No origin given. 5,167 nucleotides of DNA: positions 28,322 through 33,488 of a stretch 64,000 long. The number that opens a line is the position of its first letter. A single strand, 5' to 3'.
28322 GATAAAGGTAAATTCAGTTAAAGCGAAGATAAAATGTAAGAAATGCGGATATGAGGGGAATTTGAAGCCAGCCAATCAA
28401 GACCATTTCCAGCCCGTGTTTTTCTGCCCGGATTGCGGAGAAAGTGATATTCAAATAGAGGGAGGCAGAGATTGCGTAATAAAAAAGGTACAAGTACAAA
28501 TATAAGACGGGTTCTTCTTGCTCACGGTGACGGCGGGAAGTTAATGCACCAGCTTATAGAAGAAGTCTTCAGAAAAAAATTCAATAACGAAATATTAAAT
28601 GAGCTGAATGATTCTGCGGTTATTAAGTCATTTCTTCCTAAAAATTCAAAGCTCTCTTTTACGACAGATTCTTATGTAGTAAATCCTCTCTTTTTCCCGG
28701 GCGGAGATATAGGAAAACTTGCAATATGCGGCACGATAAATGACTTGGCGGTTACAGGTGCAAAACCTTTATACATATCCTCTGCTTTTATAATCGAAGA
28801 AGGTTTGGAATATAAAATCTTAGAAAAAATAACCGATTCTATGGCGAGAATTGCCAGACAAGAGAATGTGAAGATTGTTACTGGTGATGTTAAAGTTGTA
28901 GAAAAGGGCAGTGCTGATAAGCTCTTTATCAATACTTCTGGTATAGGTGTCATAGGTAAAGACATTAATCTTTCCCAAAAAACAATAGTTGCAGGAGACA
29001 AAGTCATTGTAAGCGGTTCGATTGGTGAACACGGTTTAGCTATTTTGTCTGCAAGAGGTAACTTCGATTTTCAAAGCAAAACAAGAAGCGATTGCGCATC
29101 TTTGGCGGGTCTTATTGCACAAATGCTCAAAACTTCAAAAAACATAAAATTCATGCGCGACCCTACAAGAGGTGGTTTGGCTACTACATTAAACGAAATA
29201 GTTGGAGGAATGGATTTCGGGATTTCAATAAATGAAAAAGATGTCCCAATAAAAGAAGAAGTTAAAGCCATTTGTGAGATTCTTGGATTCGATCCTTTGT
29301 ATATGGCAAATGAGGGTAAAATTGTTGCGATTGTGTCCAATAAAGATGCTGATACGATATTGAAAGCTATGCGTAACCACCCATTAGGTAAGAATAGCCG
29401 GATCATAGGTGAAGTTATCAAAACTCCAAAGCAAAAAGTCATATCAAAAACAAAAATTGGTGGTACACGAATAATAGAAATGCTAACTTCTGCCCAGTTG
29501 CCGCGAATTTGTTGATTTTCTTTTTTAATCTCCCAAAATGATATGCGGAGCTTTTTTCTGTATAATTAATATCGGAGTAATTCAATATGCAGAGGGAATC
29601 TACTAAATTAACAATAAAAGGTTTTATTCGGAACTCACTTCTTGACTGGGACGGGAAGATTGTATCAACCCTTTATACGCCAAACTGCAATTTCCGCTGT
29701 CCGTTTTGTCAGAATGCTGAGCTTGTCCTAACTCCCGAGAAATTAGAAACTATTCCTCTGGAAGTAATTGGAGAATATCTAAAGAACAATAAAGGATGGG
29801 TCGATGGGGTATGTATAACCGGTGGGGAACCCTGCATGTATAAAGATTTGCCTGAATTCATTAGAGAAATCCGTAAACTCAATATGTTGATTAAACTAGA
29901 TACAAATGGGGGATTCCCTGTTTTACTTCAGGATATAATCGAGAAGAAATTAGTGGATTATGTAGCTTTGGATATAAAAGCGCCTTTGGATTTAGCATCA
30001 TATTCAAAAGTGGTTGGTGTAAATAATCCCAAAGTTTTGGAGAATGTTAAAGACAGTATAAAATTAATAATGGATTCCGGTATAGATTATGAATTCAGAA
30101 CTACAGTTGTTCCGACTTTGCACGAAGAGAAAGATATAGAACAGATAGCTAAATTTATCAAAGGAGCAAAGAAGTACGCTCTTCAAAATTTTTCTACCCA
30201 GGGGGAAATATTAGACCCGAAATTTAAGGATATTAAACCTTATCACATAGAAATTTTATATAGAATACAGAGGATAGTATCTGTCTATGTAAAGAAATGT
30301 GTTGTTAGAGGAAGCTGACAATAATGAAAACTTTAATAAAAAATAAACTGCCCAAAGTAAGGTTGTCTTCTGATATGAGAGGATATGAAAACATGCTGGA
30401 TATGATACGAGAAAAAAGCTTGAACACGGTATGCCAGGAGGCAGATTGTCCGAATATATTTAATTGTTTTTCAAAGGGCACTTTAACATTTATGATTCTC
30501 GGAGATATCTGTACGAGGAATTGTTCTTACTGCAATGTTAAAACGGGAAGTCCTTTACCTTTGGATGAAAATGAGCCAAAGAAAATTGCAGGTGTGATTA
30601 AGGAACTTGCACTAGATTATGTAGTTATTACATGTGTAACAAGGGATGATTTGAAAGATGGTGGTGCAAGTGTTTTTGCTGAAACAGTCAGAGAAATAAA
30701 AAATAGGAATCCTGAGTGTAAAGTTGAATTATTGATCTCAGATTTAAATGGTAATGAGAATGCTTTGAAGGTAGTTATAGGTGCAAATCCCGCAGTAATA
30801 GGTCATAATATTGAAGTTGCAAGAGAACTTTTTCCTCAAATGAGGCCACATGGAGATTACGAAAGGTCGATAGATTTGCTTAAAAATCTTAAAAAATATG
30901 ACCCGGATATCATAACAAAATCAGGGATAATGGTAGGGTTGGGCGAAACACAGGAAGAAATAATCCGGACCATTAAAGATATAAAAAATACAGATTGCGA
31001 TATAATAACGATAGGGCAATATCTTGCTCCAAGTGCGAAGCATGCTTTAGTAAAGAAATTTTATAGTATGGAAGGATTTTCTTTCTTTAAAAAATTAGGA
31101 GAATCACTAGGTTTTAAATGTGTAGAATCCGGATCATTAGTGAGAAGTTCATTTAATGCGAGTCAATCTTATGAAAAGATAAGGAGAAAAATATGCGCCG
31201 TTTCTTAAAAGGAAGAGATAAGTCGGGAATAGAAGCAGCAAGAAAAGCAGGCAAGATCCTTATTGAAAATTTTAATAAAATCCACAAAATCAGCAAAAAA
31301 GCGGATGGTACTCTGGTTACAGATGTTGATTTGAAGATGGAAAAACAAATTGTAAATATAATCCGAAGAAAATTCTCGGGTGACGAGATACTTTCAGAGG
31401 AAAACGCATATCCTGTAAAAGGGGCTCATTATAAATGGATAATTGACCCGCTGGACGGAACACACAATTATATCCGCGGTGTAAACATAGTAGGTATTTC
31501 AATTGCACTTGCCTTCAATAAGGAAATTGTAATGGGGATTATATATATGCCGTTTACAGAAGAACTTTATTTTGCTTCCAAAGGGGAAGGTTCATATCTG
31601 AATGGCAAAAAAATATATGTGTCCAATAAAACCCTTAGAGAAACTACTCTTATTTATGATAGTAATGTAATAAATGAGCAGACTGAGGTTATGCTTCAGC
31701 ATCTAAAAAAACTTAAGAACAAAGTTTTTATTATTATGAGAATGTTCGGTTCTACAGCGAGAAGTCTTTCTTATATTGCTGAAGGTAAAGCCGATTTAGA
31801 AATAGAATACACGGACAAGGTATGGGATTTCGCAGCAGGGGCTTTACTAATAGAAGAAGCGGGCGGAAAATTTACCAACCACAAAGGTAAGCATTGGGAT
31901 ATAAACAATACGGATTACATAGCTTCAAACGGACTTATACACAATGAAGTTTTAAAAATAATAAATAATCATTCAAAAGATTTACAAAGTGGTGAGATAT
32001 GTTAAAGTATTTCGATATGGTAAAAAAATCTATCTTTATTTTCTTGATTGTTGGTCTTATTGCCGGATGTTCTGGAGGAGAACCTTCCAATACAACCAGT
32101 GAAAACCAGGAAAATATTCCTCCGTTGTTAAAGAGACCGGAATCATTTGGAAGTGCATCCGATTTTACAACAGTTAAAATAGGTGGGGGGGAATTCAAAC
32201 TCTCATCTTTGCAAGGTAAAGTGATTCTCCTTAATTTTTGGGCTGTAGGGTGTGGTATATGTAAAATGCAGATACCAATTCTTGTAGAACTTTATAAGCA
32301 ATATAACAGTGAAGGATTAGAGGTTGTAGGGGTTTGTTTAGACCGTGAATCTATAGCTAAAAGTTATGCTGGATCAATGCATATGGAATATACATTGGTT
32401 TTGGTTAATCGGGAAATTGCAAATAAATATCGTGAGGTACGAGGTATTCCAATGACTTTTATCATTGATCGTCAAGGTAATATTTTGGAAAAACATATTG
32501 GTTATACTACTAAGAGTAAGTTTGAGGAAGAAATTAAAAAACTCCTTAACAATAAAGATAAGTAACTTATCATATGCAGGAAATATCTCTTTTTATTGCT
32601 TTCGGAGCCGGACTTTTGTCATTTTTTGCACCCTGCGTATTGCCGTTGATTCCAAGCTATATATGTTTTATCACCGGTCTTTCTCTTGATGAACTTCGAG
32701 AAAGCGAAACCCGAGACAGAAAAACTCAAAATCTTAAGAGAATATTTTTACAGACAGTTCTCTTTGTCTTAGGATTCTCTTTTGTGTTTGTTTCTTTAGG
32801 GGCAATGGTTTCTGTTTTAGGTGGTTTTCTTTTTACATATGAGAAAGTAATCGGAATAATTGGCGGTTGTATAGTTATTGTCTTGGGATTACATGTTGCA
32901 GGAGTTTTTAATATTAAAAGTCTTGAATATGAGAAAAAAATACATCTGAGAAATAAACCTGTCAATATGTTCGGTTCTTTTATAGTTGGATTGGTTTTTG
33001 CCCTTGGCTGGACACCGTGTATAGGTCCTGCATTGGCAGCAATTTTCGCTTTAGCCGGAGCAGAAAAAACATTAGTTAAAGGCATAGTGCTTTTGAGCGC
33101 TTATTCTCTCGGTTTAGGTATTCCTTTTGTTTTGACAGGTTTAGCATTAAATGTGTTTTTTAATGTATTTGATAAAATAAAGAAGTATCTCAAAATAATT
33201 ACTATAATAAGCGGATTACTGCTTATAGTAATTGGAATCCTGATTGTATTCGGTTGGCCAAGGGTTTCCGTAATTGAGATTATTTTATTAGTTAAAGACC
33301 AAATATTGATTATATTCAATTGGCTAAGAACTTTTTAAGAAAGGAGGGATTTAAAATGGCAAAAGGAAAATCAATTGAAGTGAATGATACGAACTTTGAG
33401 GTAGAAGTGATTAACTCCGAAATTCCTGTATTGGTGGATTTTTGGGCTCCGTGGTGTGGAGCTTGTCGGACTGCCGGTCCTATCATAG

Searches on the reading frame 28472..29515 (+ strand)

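Call 28: search_protein_families(library=pfam, proteins=[window:28472-29515:+], max_evalue=0.0001)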
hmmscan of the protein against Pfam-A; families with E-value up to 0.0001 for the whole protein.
window:28472-29515:+ (347 aa): 2 families
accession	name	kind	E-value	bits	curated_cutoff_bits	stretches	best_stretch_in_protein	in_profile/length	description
PF02769.27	AIRS_C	-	3.6e-27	95.9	23.1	1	174-324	2-154/156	AIR synthase related protein, C-terminal domain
PF00586.29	AIRS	-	1e-21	77.9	24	1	47-161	3-112/112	AIR synthase related protein, N-terminal domain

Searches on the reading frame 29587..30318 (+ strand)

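Call 28: search_protein_families(library=pfam, proteins=[window:29587-30318:+], max_evalue=0.0001)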
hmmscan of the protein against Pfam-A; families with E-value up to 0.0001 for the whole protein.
window:29587-30318:+ (243 aa): 2 families
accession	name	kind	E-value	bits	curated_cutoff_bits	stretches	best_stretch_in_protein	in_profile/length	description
PF04055.27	Radical_SAM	-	8.2e-22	78.6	29.5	1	30-191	3-166/166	Radical SAM superfamily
PF13353.11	Fer4_12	-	4.5e-06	27.5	22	1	26-100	7-82/137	4Fe-4S single cluster domain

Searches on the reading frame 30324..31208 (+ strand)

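Call 28: search_protein_families(library=pfam, proteins=[window:30324-31208:+], max_evalue=0.0001)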
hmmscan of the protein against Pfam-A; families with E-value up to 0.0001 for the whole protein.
window:30324-31208:+ (294 aa): 1 family
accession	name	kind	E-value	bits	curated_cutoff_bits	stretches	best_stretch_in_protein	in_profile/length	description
PF04055.27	Radical_SAM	-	1.3e-19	71.4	29.5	1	57-220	1-166/166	Radical SAM superfamily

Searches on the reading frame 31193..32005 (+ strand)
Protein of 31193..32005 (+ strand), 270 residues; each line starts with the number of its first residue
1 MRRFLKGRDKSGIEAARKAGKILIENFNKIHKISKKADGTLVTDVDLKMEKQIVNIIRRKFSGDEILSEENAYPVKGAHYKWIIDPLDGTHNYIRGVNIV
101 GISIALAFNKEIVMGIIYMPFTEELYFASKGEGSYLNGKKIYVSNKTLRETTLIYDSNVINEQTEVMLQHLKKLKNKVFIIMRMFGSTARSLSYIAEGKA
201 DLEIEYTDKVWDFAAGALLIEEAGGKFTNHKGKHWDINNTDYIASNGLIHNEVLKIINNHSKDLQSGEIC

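Call 28: search_protein_families(library=pfam, proteins=[window:31193-32005:+], max_evalue=0.0001)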
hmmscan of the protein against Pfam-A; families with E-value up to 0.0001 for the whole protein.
window:31193-32005:+ (270 aa): 1 family
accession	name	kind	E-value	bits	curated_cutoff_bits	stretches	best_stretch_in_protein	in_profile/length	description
PF00459.30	Inositol_P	-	8.2e-62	209.6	27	1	13-260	10-269/271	Inositol monophosphatase family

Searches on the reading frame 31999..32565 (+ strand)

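Call 28: search_protein_families(library=pfam, proteins=[window:31999-32565:+], max_evalue=0.0001)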
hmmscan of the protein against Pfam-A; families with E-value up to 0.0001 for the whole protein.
window:31999-32565:+ (188 aa): 6 families
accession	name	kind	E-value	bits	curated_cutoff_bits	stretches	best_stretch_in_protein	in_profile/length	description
PF00578.27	AhpC-TSA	-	8.2e-19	68.2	26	1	53-163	5-122/124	AhpC/TSA family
PF08534.16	Redoxin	-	9.1e-17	61.6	26.6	1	54-176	7-145/148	Redoxin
PF13905.12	Thioredoxin_8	-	2e-12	47.7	27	1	73-162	1-94/94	Thioredoxin-like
PF00085.26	Thioredoxin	-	5.7e-08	33.1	23.5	1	72-179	16-101/103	Thioredoxin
PF00255.25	GSHPx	-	1.2e-06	28.5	27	1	55-112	3-59/108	Glutathione peroxidase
PF13098.12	Thioredoxin_2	-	1.7e-06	28.8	27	1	72-177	4-102/104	Thioredoxin-like domain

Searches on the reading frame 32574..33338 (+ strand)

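Call 33: search_protein_families(library=pfam, proteins=[window:32574-33338:+], max_evalue=0.00001)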
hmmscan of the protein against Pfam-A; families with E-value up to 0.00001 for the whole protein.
window:32574-33338:+ (254 aa): 1 family
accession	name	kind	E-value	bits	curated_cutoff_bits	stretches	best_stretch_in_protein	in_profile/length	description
PF02683.22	DsbD_TM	-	1.6e-18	67.2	27.1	1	6-225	5-215/219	Cytochrome C biogenesis protein transmembrane domain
